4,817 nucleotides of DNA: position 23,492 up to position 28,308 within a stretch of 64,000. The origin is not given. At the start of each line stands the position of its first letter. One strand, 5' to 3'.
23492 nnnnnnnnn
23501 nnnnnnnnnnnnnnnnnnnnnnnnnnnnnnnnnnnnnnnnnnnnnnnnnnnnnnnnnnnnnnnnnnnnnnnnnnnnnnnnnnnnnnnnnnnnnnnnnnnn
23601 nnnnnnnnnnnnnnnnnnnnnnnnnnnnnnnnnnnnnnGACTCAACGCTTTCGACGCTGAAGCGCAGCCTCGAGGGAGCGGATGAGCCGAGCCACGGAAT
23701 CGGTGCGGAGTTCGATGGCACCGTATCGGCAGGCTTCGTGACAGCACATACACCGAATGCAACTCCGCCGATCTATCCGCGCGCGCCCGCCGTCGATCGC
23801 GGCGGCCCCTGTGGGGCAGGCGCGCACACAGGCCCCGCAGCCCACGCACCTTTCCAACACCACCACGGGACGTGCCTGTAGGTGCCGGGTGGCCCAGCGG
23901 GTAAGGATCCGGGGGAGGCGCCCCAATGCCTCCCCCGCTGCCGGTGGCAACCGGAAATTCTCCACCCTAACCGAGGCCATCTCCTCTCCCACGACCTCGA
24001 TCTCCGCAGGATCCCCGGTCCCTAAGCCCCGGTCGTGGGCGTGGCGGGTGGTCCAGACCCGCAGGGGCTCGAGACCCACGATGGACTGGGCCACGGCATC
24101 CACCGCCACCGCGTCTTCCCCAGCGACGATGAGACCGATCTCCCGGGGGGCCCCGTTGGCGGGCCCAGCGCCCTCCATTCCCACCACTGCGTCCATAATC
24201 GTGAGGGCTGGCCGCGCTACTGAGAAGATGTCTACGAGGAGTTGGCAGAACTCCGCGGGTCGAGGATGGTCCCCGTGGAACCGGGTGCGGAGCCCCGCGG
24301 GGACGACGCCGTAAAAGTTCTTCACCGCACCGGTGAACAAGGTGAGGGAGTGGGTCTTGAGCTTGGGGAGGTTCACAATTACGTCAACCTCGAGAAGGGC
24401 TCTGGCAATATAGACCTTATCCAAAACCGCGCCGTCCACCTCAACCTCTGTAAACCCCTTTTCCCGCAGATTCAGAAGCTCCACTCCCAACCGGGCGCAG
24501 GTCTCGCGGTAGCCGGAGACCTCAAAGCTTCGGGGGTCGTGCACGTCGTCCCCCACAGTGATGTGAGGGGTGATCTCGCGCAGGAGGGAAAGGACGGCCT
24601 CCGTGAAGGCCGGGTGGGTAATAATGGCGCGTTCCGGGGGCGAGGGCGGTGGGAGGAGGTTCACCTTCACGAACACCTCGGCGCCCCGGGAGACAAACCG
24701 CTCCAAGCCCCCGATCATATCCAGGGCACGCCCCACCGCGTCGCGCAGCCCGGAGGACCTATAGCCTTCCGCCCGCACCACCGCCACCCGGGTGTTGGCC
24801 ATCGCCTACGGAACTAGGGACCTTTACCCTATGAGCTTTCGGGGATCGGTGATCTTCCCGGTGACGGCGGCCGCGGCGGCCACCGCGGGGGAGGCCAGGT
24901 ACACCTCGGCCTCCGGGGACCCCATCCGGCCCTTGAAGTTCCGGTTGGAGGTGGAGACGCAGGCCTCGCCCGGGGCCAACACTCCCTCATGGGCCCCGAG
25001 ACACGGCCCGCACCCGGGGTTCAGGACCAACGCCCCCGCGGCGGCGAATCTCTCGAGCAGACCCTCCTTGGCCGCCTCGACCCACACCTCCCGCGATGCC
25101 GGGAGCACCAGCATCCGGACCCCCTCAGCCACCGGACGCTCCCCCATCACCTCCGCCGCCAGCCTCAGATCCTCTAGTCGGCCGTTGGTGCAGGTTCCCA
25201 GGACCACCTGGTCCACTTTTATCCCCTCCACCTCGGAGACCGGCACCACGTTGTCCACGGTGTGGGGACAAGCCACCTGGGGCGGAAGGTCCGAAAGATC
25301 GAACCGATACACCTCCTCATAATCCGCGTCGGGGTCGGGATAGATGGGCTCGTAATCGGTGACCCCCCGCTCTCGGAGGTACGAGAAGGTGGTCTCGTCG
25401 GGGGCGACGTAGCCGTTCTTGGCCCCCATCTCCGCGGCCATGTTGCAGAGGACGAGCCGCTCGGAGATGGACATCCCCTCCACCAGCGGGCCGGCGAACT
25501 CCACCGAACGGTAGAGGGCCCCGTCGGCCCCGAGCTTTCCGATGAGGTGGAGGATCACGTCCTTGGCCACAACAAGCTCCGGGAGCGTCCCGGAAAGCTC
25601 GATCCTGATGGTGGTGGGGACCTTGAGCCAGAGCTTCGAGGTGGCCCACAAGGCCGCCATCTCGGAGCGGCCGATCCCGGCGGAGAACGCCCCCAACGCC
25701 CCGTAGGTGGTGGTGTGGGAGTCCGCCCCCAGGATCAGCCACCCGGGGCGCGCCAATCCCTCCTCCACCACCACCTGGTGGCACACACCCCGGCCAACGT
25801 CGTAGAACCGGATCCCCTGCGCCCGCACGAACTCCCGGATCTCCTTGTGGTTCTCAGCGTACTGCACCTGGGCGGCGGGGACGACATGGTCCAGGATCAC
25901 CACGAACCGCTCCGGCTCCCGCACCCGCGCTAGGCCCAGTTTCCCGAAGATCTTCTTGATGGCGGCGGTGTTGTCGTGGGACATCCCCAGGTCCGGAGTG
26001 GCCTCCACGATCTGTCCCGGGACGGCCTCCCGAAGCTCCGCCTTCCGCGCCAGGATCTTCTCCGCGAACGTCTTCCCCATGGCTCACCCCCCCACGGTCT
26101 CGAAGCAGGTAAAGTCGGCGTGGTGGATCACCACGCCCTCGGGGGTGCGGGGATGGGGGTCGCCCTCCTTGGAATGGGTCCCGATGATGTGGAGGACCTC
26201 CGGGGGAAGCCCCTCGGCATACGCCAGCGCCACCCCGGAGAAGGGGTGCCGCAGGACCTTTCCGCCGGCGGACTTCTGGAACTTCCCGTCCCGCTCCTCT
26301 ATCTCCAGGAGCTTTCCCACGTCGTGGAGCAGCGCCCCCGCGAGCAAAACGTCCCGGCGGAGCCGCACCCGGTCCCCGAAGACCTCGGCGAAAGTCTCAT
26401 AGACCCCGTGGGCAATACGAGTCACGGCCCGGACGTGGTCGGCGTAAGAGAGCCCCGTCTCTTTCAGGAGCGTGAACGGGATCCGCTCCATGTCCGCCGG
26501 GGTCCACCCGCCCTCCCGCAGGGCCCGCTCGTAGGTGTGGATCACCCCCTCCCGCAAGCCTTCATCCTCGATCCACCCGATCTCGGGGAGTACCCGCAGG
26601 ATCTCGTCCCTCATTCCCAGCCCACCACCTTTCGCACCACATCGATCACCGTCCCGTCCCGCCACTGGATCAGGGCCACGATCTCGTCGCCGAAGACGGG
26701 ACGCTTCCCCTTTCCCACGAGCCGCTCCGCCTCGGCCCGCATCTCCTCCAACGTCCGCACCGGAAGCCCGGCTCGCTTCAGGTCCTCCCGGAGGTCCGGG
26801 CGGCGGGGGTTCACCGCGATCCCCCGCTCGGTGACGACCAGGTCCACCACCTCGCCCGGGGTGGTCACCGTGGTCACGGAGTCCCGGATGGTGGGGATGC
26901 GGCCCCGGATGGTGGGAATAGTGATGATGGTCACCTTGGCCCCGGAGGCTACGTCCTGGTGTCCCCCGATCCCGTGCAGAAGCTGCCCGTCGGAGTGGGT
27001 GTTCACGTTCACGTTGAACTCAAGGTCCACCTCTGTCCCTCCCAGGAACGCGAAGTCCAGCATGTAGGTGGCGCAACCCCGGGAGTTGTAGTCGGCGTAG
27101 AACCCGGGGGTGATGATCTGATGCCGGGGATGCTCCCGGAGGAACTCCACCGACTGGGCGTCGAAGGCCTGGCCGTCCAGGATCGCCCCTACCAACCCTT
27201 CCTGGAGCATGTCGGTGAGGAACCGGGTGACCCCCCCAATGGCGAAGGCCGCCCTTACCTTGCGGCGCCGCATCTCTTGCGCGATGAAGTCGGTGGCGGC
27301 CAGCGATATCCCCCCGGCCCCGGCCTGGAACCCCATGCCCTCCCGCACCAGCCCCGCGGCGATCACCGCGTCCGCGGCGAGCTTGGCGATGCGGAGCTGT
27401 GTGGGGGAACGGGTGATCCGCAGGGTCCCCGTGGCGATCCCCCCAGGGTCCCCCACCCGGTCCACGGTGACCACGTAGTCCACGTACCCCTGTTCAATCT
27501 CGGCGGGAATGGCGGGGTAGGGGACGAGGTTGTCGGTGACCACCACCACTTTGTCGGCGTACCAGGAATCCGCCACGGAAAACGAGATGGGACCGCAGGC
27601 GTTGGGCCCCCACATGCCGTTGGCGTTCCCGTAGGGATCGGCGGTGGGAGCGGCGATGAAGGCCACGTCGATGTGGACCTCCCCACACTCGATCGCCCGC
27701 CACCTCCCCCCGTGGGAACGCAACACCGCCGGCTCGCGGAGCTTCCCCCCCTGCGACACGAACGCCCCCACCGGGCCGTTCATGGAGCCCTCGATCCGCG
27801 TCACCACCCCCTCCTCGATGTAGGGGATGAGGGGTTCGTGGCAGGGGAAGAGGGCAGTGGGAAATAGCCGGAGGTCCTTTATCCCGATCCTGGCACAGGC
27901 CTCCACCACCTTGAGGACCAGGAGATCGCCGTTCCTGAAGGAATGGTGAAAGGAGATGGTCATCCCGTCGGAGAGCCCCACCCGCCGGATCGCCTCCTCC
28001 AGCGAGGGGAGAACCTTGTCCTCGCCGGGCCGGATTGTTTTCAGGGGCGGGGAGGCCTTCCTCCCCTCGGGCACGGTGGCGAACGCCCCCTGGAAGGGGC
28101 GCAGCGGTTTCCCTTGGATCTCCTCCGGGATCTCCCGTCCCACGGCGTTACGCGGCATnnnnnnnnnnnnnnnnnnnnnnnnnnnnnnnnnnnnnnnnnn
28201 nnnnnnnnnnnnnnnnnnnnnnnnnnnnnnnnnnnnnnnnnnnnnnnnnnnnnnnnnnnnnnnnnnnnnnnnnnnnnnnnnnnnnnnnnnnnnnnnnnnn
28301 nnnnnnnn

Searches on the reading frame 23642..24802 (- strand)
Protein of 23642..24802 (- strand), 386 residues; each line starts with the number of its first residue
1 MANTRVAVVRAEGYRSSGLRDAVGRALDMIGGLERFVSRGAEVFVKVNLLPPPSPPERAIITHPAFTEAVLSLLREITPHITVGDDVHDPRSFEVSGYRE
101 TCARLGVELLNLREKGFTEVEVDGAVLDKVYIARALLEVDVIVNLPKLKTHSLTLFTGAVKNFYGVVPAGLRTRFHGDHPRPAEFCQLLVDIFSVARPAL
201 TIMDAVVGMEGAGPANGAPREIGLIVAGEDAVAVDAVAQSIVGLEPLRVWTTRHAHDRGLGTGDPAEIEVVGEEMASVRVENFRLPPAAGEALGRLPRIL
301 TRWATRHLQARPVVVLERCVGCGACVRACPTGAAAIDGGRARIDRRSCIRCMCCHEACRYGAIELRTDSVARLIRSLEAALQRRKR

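Call 12: search_protein_families(library=pfam, proteins=[window:23642-24802:-], max_evalue=0.0001)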
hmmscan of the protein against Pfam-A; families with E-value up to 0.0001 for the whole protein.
window:23642-24802:- (386 aa): 10 families
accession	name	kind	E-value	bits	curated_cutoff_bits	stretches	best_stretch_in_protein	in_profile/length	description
PF04015.17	DUF362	-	3.5e-53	181.1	24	1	43-238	1-198/200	Domain of unknown function (DUF362)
PF00037.32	Fer4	-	1.1e-11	44.4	21.1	1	312-333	1-22/24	4Fe-4S binding domain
PF12838.12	Fer4_7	-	7.8e-09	36.3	27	1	318-362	1-52/52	4Fe-4S dicluster domain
PF12837.12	Fer4_6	-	1.9e-08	34.3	25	1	312-333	2-23/24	4Fe-4S binding domain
PF12797.12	Fer4_2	-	1.9e-08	34.1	24.5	1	311-331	2-22/22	4Fe-4S binding domain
PF14697.11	Fer4_21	-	3.4e-08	33.9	35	0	341-374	1-37/59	4Fe-4S dicluster domain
PF13237.11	Fer4_10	-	4.9e-08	33.2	25.5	1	313-358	3-52/53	4Fe-4S dicluster domain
PF13187.11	Fer4_9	-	8.4e-06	26.2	27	1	318-363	1-52/52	4Fe-4S dicluster domain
PF12800.12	Fer4_4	-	2.6e-05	24.6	24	0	317-332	2-17/17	4Fe-4S binding domain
PF13534.11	Fer4_17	-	4.1e-05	24.5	22.2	0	315-332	42-59/61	4Fe-4S dicluster domain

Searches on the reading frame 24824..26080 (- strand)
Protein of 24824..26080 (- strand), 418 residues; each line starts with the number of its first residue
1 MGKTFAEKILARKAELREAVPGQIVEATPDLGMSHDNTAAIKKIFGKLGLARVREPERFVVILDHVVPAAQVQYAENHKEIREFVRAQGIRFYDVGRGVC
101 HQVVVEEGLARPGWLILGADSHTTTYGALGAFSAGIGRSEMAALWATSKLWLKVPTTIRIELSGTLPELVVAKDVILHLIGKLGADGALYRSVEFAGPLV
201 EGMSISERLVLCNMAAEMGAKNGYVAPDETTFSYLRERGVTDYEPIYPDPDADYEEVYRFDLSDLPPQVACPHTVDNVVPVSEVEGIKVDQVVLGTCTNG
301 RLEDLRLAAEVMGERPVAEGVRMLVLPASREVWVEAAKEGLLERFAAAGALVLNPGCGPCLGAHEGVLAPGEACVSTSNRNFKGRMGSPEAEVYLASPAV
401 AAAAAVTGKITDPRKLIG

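Call 12: search_protein_families(library=pfam, proteins=[window:24824-26080:-], max_evalue=0.0001)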
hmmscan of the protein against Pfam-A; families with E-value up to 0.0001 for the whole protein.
window:24824-26080:- (418 aa): 1 family
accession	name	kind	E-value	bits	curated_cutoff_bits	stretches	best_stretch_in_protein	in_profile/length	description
PF00330.25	Aconitase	-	2.1e-108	363.7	28.7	1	8-408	2-463/463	Aconitase family (aconitate hydratase)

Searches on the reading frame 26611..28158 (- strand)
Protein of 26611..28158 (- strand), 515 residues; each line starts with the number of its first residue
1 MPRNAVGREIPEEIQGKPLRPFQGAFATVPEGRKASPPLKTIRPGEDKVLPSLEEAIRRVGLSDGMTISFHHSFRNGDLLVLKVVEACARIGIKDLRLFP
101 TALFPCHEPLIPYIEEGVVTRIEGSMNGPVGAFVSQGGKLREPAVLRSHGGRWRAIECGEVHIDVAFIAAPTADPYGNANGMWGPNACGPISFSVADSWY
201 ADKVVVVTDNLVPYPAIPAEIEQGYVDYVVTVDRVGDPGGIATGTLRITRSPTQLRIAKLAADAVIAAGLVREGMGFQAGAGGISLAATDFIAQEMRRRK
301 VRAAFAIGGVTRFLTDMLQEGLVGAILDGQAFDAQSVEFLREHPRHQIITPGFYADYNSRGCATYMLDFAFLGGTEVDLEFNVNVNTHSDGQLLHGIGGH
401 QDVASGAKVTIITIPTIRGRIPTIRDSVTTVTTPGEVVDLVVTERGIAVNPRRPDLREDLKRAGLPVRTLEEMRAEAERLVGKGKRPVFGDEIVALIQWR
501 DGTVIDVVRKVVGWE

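Call 12: search_protein_families(library=pfam, proteins=[window:26611-28158:-], max_evalue=0.0001)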
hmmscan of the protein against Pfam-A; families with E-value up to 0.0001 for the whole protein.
window:26611-28158:- (515 aa): 2 families
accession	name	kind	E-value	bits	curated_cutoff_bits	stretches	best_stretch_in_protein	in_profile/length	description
PF04223.18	CitF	-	3.4e-157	524.6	27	1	47-511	2-466/466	Citrate lyase, alpha subunit (CitF)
PF13336.12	AcetylCoA_hyd_C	-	3.7e-07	30.6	23.7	1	375-448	42-124/154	Acetyl-CoA hydrolase/transferase C-terminal domain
